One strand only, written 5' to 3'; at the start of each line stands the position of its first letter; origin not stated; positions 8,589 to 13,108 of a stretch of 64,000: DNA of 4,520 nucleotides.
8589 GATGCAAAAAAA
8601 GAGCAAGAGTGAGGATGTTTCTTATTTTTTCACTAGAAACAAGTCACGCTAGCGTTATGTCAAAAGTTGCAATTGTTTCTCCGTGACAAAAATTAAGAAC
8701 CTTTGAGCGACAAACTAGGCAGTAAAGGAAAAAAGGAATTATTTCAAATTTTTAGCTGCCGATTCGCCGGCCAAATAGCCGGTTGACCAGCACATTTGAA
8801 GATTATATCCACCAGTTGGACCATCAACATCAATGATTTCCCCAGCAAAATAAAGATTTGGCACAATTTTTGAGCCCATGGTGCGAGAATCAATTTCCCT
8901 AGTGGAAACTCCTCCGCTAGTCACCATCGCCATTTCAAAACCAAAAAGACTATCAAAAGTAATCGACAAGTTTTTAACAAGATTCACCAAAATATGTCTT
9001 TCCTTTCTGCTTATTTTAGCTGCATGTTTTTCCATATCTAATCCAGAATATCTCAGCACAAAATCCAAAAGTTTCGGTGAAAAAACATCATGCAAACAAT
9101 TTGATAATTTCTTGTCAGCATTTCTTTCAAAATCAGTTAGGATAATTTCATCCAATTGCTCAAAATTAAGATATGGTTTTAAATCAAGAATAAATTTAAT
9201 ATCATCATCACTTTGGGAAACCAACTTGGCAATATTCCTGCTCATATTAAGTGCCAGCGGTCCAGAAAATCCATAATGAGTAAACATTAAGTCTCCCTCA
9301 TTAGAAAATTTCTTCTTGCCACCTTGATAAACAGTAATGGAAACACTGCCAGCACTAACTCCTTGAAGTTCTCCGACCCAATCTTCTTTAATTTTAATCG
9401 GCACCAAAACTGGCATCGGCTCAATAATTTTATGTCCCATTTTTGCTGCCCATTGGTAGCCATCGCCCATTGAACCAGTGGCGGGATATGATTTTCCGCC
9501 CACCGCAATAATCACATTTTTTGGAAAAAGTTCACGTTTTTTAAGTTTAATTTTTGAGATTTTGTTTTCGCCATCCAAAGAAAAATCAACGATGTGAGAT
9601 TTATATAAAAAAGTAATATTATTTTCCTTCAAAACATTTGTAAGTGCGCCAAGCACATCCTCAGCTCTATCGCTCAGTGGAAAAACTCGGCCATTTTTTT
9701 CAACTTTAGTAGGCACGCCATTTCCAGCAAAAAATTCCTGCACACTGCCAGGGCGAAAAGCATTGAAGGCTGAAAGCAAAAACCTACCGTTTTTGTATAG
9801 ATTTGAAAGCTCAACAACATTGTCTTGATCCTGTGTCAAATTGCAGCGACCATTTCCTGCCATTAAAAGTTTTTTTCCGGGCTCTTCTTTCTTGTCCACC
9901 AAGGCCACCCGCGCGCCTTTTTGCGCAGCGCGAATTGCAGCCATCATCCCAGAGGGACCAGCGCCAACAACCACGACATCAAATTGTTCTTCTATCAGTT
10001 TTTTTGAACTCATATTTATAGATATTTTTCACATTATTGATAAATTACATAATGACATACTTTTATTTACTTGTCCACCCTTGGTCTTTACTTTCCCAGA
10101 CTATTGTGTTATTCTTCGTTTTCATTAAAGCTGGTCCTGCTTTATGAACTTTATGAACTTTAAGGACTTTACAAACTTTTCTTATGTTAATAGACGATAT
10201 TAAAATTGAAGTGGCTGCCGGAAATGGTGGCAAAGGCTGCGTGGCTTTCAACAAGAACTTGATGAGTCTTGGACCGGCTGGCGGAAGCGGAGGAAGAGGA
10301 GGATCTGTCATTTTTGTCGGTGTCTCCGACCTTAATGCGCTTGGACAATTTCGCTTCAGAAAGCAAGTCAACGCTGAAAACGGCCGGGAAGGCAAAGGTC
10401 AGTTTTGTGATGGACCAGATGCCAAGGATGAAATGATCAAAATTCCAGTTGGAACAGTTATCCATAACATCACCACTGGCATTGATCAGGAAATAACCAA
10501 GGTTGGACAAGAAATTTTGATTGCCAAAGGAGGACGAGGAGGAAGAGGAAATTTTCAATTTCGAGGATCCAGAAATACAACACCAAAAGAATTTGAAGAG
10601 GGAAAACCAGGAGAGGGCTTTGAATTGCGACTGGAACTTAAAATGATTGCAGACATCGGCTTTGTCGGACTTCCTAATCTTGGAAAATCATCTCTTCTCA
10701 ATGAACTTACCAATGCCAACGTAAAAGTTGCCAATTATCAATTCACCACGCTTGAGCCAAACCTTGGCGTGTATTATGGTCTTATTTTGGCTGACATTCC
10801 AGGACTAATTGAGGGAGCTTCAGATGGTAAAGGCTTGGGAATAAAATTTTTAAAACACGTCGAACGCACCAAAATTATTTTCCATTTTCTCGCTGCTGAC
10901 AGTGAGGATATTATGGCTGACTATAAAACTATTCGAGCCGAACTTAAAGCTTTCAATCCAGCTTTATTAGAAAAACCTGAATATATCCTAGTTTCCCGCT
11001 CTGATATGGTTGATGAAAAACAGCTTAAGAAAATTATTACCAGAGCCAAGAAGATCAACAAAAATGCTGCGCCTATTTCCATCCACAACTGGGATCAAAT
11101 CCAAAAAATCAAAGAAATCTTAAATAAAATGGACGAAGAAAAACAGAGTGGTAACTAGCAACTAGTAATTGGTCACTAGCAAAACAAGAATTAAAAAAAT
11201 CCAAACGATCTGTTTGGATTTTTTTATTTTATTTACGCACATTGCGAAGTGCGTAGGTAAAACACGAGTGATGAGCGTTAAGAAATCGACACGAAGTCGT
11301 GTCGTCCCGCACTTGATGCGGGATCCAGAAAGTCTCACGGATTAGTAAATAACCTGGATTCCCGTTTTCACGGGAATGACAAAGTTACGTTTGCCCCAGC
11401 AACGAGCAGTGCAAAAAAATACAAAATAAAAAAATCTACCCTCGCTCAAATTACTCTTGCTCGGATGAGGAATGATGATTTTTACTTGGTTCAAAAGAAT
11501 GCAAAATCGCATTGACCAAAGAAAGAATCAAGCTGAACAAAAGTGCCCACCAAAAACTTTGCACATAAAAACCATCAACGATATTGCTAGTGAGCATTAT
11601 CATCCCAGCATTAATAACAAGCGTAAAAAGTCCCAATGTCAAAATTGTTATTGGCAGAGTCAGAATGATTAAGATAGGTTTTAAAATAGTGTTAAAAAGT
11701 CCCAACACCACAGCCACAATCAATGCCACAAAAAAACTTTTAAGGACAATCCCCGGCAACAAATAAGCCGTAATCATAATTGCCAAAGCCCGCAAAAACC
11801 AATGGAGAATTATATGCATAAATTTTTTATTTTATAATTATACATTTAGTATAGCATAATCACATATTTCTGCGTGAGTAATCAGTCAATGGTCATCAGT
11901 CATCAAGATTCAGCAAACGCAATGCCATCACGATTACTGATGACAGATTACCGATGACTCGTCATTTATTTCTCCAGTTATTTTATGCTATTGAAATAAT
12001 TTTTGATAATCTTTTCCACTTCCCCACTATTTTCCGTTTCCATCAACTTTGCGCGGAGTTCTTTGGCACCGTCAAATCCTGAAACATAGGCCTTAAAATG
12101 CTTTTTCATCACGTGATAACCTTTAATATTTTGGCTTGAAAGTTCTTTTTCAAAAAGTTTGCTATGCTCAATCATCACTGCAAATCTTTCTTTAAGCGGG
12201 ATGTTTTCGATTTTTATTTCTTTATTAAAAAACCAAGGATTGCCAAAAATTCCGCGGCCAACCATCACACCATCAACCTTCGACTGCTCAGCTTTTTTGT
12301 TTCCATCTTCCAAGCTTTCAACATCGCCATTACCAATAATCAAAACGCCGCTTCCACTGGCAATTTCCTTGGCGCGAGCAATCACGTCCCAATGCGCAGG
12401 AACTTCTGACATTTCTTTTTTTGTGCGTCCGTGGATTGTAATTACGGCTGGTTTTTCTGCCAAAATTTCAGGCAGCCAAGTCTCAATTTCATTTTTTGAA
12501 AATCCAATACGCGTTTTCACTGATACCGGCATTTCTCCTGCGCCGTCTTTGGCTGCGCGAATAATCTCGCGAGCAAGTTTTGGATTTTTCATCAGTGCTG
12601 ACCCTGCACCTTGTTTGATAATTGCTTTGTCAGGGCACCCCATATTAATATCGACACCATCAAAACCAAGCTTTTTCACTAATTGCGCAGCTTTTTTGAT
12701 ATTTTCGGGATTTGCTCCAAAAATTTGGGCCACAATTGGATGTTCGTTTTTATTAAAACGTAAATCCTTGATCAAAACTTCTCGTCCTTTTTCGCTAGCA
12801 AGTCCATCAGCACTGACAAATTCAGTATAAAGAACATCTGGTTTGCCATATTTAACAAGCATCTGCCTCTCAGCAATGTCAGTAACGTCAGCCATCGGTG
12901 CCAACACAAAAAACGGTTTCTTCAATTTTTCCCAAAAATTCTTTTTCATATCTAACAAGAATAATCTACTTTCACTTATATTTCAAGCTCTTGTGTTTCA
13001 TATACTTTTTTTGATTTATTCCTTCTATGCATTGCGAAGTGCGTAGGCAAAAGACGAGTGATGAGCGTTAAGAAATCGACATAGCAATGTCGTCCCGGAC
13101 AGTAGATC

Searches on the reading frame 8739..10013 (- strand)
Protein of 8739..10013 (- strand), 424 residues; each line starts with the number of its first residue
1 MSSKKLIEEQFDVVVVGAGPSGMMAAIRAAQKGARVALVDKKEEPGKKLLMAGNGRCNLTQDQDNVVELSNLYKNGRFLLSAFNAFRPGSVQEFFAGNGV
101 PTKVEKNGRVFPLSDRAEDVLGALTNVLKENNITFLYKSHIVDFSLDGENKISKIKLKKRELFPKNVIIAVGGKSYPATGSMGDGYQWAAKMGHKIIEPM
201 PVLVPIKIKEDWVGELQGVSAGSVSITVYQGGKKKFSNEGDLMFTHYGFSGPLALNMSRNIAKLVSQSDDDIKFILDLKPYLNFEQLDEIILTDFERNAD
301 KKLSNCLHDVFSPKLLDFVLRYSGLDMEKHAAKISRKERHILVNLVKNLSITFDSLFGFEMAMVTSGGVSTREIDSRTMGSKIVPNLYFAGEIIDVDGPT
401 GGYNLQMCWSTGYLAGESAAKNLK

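Call 66: search_protein_families(library=pfam, max_evalue=1e-8, proteins=[window:8739-10013:-])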
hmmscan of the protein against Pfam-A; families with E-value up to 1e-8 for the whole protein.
window:8739-10013:- (424 aa): 6 families
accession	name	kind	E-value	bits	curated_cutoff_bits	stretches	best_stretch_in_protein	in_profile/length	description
PF03486.20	HI0933_like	-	5.3e-84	281.9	50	1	12-417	2-243/244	HI0933-like protein Rossmann domain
PF22780.1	HI0933_like_1st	-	2.1e-27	96.4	27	1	201-364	2-165/165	HI0933-like protein barrel and H2TH domain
PF12831.13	FAD_oxidored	-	9.2e-13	48.7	27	1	12-160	1-129/416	FAD dependent oxidoreductase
PF00890.30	FAD_binding_2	-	2.6e-11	43.8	20.4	1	12-53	1-42/414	FAD binding domain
PF01134.28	GIDA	-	2.8e-11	43.5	22.1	0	12-66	1-35/391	Glucose inhibited division protein A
PF07992.20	Pyr_redox_2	-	2.4e-10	40.8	26.1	1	11-177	1-113/291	Pyridine nucleotide-disulphide oxidoreductase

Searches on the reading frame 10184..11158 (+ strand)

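Call 66: search_protein_families(library=pfam, max_evalue=1e-8, proteins=[window:10184-11158:+])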
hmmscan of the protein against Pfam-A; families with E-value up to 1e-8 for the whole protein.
window:10184-11158:+ (324 aa): 3 families
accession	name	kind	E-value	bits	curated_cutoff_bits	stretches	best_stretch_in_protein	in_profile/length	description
PF01018.28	GTP1_OBG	-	9.5e-44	149.2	27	1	3-154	1-155/155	GTP1/OBG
PF01926.29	MMR_HSR1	-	3.4e-22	79.1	21.9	1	158-264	2-105/113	50S ribosome-binding GTPase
PF02421.24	FeoB_N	-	6.9e-09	35.8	27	0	158-208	3-57/156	Ferrous iron transport protein B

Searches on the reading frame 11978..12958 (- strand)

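Call 66: search_protein_families(library=pfam, max_evalue=1e-8, proteins=[window:11978-12958:-])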
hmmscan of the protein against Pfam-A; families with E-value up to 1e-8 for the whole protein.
window:11978-12958:- (326 aa): 1 family
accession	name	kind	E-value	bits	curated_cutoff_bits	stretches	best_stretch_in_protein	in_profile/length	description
PF01207.24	Dus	-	1.3e-66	225.3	20.4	1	19-319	2-303/311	Dihydrouridine synthase (Dus)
